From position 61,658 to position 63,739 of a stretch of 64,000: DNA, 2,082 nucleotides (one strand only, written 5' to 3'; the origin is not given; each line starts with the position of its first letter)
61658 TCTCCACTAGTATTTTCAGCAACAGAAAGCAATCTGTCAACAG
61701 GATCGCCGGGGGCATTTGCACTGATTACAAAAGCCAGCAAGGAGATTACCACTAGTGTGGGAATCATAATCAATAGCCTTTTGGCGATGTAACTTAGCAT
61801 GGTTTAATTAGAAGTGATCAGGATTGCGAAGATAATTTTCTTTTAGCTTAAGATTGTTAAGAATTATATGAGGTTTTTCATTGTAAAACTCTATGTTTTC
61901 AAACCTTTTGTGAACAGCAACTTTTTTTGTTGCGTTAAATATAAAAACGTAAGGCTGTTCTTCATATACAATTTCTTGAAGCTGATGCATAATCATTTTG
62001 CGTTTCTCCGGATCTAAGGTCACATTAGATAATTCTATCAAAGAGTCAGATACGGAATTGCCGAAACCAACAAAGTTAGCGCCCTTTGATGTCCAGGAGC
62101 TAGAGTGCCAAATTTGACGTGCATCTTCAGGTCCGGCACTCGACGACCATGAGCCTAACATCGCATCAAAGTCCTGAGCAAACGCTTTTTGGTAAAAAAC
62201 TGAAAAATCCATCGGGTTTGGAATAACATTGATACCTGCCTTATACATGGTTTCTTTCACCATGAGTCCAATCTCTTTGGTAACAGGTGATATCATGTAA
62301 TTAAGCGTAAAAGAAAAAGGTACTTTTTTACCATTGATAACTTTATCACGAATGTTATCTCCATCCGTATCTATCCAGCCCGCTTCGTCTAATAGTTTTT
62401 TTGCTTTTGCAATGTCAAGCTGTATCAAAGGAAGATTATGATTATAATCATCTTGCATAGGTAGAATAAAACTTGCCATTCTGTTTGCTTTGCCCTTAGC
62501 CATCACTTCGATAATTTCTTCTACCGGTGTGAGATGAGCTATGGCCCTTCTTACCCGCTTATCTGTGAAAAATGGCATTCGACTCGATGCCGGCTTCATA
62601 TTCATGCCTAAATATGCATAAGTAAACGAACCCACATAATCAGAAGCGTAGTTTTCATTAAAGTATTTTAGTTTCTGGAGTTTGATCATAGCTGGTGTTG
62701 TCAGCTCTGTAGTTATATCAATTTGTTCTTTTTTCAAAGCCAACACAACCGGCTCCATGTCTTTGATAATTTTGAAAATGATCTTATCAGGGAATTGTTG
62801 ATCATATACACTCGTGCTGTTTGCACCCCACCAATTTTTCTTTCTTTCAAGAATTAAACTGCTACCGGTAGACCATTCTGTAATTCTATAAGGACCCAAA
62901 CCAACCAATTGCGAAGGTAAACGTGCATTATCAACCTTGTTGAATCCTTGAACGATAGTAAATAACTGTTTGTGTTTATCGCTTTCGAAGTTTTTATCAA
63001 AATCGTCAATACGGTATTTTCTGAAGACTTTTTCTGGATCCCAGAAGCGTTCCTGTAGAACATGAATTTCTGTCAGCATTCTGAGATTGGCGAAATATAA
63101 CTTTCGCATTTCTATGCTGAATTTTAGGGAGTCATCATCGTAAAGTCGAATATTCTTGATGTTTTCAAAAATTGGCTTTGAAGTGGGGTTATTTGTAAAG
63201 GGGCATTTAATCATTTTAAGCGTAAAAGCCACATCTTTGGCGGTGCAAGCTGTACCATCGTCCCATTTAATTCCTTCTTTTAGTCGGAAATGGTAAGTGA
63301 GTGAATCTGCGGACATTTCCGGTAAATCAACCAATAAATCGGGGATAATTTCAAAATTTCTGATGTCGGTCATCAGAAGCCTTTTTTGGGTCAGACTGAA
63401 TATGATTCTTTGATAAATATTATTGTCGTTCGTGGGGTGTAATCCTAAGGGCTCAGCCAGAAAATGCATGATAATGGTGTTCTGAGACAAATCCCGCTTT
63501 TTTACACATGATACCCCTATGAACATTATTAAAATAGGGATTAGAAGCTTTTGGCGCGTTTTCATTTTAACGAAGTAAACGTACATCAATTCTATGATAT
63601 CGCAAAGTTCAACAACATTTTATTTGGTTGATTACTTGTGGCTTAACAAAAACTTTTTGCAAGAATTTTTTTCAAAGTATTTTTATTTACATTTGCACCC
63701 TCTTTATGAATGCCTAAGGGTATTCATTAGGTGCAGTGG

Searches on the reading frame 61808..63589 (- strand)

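Call 79: search_protein_families(library=ncbifam, proteins=[window:61808-63589:-], max_evalue=0.00001)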
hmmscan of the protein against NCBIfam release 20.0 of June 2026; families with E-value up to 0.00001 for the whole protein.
window:61808-63589:- (593 aa): 9 families
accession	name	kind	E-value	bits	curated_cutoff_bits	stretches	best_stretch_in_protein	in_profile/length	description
NF045467.1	Opp4A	equivalog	3.8e-45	154.1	650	2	213-569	192-544/556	oligopeptide ABC transporter substrate-binding protein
TIGR02294.1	nickel_nikA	equivalog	5.3e-29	101.1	393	1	227-580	161-500/501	nickel ABC transporter substrate-binding protein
NF045468.1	Opp5A_nikA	equivalog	5.6e-23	81.2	600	1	219-580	149-486/488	nickel ABC transporter substrate-binding protein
TIGR04028.1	SBP_KPN_01854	hypoth_equivalog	1.5e-20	73.3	468.5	1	226-464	160-386/509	TIGR04028 family ABC transporter substrate-binding protein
NF047575.1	opine_bind_CntA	exception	1e-18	67.2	800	1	229-572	191-524/535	staphylopine-dependent metal ABC transporter substrate-binding lipoprotein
NF043070.1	DppA_dipep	equivalog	7.8e-15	54.4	1005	1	227-563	206-516/535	dipeptide ABC transporter periplasmic-binding protein DppA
NF011942.0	PRK15413.1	equivalog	1.1e-13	50.7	594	1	229-561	183-490/512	glutathione ABC transporter substrate-binding protein GsiB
NF011684.0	PRK15104.1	equivalog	4e-10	39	947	1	95-482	94-443/543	oligopeptide ABC transporter substrate-binding protein OppA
NF011689.0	PRK15109.1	equivalog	2.9e-07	29.5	560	1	69-549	67-506/547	ABC transporter substrate-binding protein SapA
